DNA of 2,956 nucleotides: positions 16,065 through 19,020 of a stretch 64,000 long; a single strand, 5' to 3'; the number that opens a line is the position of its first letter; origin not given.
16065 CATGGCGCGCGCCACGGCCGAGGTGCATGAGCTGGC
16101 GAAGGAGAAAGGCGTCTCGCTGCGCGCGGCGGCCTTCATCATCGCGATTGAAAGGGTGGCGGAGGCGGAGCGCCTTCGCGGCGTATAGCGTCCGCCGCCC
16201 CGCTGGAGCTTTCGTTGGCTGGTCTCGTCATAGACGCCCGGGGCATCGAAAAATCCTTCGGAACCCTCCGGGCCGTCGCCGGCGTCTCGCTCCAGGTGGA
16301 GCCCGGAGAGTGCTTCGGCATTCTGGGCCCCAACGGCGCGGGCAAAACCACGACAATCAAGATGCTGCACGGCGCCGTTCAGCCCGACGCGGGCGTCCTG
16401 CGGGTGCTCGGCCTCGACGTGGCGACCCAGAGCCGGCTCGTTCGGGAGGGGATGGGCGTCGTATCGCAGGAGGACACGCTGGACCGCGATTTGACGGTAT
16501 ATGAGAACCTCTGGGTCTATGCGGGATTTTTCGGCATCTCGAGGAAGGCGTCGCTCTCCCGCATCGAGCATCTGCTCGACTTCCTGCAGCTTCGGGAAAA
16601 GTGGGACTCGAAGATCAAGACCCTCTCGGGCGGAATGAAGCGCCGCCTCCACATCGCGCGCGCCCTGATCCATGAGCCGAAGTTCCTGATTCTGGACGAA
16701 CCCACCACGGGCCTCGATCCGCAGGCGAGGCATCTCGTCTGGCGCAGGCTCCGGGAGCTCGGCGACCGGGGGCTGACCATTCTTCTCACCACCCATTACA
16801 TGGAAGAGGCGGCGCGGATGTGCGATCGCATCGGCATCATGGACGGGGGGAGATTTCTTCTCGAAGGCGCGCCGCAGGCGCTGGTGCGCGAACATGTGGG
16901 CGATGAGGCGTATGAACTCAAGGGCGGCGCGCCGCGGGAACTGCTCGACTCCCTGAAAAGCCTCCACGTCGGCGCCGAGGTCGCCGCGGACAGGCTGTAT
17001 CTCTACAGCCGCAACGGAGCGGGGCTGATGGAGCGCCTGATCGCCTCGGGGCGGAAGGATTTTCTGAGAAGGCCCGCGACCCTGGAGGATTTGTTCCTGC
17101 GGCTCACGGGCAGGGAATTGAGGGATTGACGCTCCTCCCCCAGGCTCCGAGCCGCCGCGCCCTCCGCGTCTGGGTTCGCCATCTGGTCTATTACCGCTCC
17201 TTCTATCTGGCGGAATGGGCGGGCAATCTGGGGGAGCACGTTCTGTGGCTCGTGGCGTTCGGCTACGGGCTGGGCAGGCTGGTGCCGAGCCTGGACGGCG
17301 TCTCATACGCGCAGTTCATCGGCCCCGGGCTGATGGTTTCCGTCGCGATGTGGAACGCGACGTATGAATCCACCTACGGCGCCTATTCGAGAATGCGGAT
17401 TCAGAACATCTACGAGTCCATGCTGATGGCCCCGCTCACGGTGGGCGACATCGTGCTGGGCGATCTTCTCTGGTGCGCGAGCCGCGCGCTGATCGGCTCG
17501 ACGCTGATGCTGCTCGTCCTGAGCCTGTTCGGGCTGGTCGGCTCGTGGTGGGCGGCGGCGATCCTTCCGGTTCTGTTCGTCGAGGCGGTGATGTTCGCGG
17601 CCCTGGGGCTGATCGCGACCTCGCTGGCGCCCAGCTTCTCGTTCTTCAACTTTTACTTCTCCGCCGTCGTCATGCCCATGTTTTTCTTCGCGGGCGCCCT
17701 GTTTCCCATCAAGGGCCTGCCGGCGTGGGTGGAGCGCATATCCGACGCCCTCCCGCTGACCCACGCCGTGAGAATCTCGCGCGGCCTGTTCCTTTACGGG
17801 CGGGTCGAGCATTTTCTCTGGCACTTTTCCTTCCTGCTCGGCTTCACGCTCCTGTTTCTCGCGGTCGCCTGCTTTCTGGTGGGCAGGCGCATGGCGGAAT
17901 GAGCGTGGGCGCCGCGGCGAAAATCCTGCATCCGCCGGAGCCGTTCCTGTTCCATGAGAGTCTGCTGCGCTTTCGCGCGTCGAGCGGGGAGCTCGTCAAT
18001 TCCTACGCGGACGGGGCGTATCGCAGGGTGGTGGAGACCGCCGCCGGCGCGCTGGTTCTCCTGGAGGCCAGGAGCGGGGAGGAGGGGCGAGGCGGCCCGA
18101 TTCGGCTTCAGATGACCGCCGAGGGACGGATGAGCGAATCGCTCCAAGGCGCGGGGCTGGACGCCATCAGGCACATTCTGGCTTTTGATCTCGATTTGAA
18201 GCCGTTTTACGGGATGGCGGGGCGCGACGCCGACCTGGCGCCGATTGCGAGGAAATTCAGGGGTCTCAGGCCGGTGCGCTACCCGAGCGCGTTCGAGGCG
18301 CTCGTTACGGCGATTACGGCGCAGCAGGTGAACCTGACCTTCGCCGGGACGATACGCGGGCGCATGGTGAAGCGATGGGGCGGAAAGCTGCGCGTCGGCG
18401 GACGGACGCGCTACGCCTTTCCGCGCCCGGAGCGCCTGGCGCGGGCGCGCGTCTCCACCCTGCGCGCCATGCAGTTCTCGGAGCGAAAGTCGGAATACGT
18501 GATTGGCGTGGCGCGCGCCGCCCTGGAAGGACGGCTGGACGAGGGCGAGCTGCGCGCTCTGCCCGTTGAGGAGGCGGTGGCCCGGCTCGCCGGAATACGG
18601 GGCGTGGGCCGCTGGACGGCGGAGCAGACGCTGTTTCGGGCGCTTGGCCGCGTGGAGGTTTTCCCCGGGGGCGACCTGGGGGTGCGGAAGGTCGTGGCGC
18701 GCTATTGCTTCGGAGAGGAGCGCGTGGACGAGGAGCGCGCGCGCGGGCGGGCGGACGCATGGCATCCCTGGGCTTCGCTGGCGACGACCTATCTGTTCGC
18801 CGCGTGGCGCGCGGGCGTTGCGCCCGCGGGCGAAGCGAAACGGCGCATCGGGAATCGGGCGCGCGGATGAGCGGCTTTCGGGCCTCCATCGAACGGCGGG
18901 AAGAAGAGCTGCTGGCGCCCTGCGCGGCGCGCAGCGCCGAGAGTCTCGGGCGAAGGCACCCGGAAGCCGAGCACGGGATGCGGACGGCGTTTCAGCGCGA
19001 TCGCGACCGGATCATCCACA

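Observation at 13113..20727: Two essentially identical 723-bp inverted repeats bracket a 6.2-kb seven-gene block (tal-fmdB-gdhA-ABC-ABC-alkA-dgt)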

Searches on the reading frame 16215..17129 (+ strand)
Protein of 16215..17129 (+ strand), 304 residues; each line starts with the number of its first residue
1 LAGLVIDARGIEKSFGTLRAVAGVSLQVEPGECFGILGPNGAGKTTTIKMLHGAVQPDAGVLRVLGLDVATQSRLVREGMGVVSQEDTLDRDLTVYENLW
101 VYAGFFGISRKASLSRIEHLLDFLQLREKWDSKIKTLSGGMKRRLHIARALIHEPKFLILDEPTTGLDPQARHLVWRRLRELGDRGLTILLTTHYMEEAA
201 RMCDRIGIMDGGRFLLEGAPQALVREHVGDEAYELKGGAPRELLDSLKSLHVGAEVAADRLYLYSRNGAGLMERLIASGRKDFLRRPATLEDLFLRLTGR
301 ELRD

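Call 10: search_protein_families(library=pfam, proteins=[window:16215-17129:+], max_evalue=0.001)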
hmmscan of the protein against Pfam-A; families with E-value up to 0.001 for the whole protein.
window:16215-17129:+ (304 aa): 2 families
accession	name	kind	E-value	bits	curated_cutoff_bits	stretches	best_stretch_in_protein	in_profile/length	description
PF00005.33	ABC_tran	-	7.1e-36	124.3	25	1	23-165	3-137/137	ABC transporter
PF13304.12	AAA_21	-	2.7e-12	47.8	27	1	137-194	238-298/304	AAA domain, putative AbiEii toxin, Type IV TA system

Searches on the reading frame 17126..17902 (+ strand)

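Call 10: search_protein_families(library=pfam, proteins=[window:17126-17902:+], max_evalue=0.001)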
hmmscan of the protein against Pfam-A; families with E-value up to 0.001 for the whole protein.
window:17126-17902:+ (258 aa): 2 families
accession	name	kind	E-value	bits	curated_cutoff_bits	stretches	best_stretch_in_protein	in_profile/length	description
PF01061.29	ABC2_membrane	-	6.9e-20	71.9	26.9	1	22-222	14-210/211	ABC-2 type transporter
PF12698.13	ABC2_membrane_3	-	4.2e-07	29.8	31.6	1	60-249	159-346/347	ABC-2 family transporter protein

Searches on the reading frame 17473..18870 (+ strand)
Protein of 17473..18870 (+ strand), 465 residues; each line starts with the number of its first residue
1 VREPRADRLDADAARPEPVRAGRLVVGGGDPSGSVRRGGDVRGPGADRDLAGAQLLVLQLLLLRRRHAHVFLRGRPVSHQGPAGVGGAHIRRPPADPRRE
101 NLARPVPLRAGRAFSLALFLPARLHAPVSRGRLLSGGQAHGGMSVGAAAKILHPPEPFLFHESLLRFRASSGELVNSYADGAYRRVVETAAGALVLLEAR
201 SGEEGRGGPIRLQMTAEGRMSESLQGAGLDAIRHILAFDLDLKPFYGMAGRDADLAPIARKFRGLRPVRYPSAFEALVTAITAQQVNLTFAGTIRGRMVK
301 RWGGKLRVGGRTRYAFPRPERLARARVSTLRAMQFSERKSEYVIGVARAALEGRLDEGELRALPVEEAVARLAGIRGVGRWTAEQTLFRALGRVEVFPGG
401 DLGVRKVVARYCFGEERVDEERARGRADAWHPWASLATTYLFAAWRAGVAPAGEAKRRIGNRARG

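Call 10: search_protein_families(library=pfam, proteins=[window:17473-18870:+], max_evalue=0.001)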
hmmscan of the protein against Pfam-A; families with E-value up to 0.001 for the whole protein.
window:17473-18870:+ (465 aa): 1 family
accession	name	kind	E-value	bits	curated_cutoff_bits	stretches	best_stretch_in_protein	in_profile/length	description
PF00730.31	HhH-GPD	-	1.7e-12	48.1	26.2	1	278-424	1-99/108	HhH-GPD superfamily base excision DNA repair protein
